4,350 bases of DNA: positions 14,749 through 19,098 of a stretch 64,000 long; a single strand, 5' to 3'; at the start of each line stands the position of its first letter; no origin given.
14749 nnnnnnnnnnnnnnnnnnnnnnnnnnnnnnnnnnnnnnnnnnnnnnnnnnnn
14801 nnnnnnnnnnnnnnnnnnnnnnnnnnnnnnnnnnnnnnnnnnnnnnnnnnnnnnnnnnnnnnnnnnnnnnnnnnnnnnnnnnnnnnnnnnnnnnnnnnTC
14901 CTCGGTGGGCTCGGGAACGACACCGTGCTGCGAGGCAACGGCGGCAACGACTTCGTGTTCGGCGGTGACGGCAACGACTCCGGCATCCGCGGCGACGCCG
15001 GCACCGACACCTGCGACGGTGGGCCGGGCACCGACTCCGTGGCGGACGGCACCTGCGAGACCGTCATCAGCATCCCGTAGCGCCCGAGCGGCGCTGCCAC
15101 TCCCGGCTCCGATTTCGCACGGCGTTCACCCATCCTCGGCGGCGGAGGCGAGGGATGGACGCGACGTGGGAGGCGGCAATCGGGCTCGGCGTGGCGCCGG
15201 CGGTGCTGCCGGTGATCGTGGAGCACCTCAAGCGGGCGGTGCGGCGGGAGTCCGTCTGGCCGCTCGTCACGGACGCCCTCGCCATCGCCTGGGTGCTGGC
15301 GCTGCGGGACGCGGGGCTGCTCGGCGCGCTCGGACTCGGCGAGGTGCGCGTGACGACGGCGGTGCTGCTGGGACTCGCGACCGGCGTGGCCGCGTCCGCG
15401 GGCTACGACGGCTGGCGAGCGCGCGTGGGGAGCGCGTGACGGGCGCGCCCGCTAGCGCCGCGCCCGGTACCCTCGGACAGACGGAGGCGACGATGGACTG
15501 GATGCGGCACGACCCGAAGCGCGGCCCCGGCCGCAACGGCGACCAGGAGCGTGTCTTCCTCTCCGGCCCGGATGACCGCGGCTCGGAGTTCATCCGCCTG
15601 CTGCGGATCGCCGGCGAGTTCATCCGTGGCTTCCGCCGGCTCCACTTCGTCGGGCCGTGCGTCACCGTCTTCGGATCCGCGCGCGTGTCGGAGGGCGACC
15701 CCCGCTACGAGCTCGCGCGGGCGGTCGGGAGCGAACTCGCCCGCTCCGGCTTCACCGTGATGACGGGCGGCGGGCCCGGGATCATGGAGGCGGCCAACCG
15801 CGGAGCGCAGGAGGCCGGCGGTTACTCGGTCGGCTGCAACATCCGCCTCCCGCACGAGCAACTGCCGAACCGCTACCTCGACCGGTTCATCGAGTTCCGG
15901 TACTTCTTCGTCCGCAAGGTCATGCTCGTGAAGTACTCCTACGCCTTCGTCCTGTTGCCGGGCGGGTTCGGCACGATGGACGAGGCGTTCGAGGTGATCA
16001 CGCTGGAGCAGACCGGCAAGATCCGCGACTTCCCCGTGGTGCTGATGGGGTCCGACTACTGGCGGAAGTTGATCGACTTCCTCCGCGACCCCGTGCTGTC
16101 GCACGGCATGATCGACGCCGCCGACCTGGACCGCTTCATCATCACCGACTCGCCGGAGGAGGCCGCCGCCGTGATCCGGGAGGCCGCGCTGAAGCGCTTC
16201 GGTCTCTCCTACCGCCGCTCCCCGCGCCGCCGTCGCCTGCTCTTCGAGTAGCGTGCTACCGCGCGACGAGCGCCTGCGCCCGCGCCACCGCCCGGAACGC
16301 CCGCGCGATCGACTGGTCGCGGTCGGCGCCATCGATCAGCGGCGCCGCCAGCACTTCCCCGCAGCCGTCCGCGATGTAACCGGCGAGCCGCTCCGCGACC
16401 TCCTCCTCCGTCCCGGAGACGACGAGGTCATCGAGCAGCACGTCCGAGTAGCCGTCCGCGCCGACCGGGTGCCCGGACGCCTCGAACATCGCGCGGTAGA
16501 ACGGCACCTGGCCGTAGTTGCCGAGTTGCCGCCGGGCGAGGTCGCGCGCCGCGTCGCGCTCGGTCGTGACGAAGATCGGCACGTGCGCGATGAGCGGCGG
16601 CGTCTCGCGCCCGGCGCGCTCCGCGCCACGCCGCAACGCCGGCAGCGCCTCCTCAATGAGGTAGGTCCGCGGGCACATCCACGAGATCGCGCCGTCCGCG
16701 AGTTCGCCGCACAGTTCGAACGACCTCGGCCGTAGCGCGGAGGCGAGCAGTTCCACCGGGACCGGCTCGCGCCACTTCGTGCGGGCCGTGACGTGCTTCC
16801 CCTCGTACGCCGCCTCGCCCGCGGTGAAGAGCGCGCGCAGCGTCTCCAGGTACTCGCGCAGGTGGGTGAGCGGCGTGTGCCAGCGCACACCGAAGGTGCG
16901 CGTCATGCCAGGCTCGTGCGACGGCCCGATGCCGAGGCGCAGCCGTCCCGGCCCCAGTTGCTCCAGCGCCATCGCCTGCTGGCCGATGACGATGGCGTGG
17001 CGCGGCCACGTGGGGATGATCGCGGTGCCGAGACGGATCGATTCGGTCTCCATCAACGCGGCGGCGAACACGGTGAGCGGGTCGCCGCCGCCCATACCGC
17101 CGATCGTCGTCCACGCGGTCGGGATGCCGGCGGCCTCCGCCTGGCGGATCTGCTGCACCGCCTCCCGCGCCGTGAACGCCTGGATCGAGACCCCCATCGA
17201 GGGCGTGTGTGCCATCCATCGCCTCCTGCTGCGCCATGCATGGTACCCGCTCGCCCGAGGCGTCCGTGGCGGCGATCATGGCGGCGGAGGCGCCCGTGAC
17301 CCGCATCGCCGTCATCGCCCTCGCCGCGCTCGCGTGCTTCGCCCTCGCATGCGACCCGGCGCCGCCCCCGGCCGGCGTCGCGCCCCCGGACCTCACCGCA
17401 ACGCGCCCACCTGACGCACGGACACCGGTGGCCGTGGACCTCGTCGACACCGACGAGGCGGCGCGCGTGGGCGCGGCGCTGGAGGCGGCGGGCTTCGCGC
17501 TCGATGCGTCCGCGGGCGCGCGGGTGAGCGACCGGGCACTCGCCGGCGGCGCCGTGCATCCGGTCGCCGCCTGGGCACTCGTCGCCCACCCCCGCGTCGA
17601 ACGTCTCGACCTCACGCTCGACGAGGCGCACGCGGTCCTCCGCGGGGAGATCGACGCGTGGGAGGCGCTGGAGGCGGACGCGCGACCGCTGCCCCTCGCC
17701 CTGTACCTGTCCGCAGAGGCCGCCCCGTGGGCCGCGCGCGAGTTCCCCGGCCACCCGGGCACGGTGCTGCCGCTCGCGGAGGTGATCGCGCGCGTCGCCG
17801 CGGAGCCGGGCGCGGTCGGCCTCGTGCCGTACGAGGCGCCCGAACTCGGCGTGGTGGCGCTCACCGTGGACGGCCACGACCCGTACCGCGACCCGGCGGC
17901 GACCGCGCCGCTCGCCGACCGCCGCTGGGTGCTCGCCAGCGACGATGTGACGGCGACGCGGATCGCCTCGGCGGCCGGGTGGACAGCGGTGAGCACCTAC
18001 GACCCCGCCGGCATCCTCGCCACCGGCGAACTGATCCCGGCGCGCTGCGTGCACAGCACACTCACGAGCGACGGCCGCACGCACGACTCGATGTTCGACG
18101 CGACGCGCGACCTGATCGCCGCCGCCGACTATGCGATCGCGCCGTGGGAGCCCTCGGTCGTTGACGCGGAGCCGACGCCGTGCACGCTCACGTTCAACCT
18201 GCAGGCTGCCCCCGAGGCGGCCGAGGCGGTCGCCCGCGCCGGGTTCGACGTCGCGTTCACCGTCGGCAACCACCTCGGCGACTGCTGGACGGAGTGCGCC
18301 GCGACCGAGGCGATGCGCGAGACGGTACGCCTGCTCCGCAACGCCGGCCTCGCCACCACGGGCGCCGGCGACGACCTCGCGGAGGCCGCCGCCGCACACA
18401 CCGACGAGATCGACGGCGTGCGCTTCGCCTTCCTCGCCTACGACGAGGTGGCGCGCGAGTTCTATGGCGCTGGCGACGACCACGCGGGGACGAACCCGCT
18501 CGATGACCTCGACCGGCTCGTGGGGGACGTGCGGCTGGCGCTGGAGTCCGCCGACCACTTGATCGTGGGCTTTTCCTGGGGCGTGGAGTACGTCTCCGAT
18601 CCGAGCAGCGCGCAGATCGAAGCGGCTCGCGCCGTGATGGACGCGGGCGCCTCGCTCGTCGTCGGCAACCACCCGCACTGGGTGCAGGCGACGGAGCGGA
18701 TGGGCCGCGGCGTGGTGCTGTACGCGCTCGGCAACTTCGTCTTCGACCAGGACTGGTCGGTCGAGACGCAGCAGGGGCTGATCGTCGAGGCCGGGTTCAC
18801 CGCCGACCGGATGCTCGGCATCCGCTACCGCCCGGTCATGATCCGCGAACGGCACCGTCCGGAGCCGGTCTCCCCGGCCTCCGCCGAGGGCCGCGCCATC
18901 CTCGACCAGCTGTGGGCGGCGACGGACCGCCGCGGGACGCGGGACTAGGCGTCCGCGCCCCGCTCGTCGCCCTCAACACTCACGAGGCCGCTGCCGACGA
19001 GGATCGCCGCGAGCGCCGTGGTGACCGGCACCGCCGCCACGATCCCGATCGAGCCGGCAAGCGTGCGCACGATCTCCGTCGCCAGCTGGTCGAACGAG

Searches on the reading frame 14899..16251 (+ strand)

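Call 97: search_protein_families(library=pfam, proteins=[window:14899-16251:+], max_evalue=0.001)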
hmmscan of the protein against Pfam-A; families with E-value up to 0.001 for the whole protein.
window:14899-16251:+ (450 aa): 2 families
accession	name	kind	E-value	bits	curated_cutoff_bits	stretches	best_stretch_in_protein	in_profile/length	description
PF03641.19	Lysine_decarbox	-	4.5e-33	114.7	27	1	296-424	1-129/131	Possible lysine decarboxylase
PF18306.6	LDcluster4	-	3.6e-18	66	26.3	1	255-364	4-111/151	SLOG cluster4 family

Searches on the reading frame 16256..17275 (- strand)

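Call 54: search_protein_families(library=pfam, proteins=[window:16256-17275:-], max_evalue=0.001)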
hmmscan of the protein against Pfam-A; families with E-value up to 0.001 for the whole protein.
window:16256-17275:- (339 aa): 1 family
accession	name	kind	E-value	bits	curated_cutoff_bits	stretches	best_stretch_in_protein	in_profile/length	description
PF00296.26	Bac_luciferase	-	6e-50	170.8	27.9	1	27-304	14-311/314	Luciferase-like monooxygenase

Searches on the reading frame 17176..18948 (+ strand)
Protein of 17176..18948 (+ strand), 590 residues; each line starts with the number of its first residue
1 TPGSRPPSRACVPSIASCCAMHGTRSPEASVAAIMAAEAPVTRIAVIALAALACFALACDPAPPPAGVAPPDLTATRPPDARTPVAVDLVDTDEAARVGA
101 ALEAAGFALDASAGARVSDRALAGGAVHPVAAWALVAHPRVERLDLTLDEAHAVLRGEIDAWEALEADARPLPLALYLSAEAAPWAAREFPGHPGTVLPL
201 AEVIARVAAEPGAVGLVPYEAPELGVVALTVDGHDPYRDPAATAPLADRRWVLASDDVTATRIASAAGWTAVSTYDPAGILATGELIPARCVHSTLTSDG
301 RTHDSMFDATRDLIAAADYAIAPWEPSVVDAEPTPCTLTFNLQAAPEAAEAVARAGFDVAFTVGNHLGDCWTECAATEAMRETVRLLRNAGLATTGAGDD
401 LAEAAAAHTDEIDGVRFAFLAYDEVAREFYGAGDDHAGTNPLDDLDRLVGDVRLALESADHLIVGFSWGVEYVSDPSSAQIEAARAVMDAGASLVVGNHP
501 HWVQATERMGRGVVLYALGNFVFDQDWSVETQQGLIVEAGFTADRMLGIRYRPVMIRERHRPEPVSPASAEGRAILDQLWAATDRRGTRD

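Call 54: search_protein_families(library=pfam, proteins=[window:17176-18948:+], max_evalue=0.001)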
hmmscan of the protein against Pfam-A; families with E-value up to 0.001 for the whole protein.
window:17176-18948:+ (590 aa): 1 family
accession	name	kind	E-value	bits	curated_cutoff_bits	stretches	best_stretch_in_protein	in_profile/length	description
PF09587.15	PGA_cap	-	1.9e-48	165.6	27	1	280-525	2-255/255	Bacterial capsule synthesis protein PGA_cap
